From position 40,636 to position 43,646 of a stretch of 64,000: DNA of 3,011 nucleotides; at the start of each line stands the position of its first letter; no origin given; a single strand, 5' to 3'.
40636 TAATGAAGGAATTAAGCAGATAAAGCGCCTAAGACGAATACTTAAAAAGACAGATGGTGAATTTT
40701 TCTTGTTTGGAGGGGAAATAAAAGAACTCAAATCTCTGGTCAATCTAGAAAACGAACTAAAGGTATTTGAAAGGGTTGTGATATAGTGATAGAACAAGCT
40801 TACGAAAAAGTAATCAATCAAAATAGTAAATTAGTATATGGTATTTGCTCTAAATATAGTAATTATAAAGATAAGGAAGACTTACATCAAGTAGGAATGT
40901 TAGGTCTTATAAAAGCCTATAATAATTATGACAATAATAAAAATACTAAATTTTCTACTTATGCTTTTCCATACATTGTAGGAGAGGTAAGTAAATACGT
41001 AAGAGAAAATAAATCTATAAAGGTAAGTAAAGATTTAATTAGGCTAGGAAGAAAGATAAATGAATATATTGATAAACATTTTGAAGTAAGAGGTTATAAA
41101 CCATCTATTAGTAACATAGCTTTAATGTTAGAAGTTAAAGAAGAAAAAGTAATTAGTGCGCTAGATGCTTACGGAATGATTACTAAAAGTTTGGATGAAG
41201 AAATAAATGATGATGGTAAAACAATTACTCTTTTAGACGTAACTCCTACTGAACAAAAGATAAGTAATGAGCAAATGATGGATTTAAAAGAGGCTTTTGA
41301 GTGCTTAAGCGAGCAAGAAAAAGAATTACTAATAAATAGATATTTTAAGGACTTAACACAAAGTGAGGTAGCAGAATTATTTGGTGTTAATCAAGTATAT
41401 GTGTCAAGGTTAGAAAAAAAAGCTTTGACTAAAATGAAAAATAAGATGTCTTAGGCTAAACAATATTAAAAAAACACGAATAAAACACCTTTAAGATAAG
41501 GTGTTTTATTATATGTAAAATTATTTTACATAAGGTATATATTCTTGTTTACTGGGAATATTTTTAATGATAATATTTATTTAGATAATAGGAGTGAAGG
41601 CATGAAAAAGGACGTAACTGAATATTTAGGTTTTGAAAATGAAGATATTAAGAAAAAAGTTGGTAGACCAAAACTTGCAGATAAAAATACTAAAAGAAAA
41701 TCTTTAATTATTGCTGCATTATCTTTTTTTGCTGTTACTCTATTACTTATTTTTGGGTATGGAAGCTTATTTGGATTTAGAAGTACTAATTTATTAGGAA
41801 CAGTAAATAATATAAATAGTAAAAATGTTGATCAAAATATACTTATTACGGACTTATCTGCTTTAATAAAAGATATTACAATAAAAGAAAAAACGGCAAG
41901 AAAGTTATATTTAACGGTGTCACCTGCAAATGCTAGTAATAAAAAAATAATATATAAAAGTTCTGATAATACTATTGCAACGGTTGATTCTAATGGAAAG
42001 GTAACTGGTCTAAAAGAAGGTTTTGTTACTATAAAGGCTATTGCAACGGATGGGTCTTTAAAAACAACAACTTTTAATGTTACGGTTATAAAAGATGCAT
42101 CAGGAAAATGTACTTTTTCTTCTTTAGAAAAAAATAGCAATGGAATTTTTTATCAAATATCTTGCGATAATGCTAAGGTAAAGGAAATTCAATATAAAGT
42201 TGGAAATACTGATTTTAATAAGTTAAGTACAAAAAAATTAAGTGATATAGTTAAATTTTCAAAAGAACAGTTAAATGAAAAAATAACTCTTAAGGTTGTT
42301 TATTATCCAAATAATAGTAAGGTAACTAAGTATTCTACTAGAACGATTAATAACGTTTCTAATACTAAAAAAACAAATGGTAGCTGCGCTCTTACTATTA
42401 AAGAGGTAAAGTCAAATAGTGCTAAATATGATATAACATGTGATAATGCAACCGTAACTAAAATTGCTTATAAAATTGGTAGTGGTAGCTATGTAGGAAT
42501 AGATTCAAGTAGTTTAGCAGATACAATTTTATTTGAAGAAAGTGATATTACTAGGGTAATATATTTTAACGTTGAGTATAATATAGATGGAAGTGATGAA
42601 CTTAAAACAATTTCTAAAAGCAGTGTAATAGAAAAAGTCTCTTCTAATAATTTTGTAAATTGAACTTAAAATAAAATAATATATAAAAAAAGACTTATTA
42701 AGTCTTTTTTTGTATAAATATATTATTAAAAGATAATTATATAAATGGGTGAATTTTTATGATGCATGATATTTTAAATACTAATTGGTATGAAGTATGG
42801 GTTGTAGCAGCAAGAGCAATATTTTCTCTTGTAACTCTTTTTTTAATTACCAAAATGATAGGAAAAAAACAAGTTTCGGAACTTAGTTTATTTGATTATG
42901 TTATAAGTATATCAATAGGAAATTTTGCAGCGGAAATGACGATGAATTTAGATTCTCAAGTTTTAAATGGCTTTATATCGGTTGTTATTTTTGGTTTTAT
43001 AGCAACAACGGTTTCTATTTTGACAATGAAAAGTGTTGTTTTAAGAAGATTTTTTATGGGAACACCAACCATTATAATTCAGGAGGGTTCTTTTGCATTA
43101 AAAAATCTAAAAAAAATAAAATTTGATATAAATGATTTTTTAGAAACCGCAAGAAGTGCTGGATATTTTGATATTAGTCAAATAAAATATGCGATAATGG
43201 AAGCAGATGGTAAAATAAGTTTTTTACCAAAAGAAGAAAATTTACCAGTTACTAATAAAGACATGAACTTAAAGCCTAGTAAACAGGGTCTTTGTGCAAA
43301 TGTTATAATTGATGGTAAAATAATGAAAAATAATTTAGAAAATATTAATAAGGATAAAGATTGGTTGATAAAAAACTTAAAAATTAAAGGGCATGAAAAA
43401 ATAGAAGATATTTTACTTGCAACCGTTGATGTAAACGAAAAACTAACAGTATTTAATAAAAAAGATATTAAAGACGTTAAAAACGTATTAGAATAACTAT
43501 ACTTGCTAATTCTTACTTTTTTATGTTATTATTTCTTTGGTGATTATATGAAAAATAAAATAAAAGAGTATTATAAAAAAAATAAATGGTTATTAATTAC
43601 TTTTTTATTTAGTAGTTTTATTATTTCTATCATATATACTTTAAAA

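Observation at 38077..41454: dacF-gpsA-spoIIAA-sigF arrangement with no spoIIAB anti-sigma factor/kinase between the antagonist and the sigma factor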

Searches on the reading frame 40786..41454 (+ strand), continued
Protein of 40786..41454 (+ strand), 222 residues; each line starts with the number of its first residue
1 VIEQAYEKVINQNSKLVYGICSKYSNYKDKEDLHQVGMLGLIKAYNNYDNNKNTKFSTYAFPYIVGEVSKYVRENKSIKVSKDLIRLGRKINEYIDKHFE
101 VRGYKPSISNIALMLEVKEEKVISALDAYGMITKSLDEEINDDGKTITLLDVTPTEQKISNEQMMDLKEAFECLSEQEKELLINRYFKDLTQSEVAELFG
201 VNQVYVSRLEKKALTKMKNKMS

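Call 72: fold_search(model_id=the predicted structure, library=pdb)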
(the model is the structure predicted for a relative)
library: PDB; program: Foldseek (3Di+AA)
matches with E <= 10: 1313; with E <= 0.001: 1
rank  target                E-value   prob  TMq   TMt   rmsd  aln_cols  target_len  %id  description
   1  1th8_B                4.6e-04  1.00  0.53  0.50   7.8       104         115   24  Crystal Structures of the ADP and ATP bound forms of the Bacillus Anti-sigma factor SpoIIAB in complex with the Anti-a (released 2004-06-15)
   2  1h4z                  1.6e-03  1.00  0.60  0.57   4.2       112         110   15  Structure of the Anti-Sigma Factor Antagonist SpoIIAA in its Unphosphorylated Form (released 2001-07-06)
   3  1tid_D                1.6e-03  1.00  0.53  0.48   7.8       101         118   25  Crystal Structures of the ADP and ATP bound forms of the Bacillus Anti-sigma factor SpoIIAB in complex with the Anti-a (released 2004-06-15)
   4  1h4x_A                2.4e-03  1.00  0.54  0.52   6.1        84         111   15  Structure of the Bacillus Cell Fate Determinant SpoIIAA in the Phosphorylated Form (released 2001-07-06)
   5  1thn_B                2.4e-03  1.00  0.54  0.50   7.7       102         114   24  Crystal Structures of the ADP and ATP bound forms of the Bacillus Anti-sigma factor SpoIIAB in complex with the Anti-a (released 2004-06-15)
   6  1tid_B                2.5e-03  1.00  0.53  0.48   8.0       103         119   24  Crystal Structures of the ADP and ATP bound forms of the Bacillus Anti-sigma factor SpoIIAB in complex with the Anti-a (released 2004-06-15)
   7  1h4y_A                3.3e-03  1.00  0.55  0.51   7.1        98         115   17  Structure of the Anti-Sigma Factor Antagonist SpoIIAA in its Unphosphorylated Form (released 2001-07-06)
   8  1til_B                3.5e-03  1.00  0.53  0.49   7.7       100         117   25  Crystal Structures of the ADP and ATP bound forms of the Bacillus Anti-sigma factor SpoIIAB in complex with the Anti-a (released 2004-06-15)
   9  4qtp_D                3.7e-03  1.00  0.58  0.53   6.8       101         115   17  Crystal Structure of an Anti-sigma Factor Antagonist from Mycobacterium paratuberculosis (released 2014-07-16)
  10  6m36_D                5.2e-03  1.00  0.51  0.54   7.8       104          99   13  The crystal structure of B. subtilis RsbV/RsbW complex in the monoclinic crystal form (released 2020-07-15)
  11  6zy2_C                5.2e-03  0.97  0.43  0.46   8.2        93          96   24  Cryo-EM structure of apo MlaFEDB (released 2020-11-25)
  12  6m36_F                6.7e-03  0.99  0.51  0.55   8.2       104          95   13  The crystal structure of B. subtilis RsbV/RsbW complex in the monoclinic crystal form (released 2020-07-15)
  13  1vc1_A                7.2e-03  1.00  0.55  0.53   6.6       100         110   19  Crystal structure of the TM1442 protein from Thermotoga maritima, a homolog of the Bacillus subtilis general stress re (released 2004-09-28)
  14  3ih8_A                1.0e-02  0.96  0.42  0.14   7.2        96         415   20  Crystal Structure Analysis of Mglu in its native form (released 2010-01-19)
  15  6xgz_B                1.1e-02  0.96  0.44  0.45   9.6       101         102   18  Crystal structure of E. coli MlaFB ABC transport subunits in the monomeric state (released 2020-07-15)
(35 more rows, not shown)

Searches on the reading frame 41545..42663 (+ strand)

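Call 3: search_protein_families(library=pfam, proteins=[window:41545-42663:+], max_evalue=0.01)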
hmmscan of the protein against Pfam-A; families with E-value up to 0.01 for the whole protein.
window:41545-42663:+ (372 aa): 2 families
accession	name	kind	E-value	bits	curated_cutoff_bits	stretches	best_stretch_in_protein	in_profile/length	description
PF02368.24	Big_2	-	1.4e-13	51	22.8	1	112-175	13-76/79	Bacterial Ig-like domain (group 2)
PF12276.13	DUF3617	-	0.00013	23.1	24.5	0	271-305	29-62/106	Protein of unknown function (DUF3617)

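Call 4: search_protein_families(library=ncbifam, proteins=[window:41545-42663:+], max_evalue=0.01)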
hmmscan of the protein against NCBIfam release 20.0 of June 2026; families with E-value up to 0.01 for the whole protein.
window:41545-42663:+ (372 aa): 0 families

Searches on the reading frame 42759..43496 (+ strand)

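Call 3: search_protein_families(library=pfam, proteins=[window:42759-43496:+], max_evalue=0.01)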
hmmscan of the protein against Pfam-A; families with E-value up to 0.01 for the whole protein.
window:42759-43496:+ (245 aa): 2 families
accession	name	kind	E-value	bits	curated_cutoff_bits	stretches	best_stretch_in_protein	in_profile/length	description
PF04239.17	DUF421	-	2.7e-38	130.8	23.6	1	91-224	2-129/129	YetF C-terminal domain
PF20730.2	YetF_N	-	0.0012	19.1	26.5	1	17-86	5-74/76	YetF N-terminal transmembrane domain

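Call 4: search_protein_families(library=ncbifam, proteins=[window:42759-43496:+], max_evalue=0.01)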
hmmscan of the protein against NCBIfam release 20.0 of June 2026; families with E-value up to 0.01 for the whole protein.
window:42759-43496:+ (245 aa): 1 family
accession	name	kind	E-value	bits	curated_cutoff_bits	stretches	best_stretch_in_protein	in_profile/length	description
NF005291.0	PRK06814.1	equivalog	0.0026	15.7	1349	1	4-89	230-312/1140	acyl-[ACP]--phospholipid O-acyltransferase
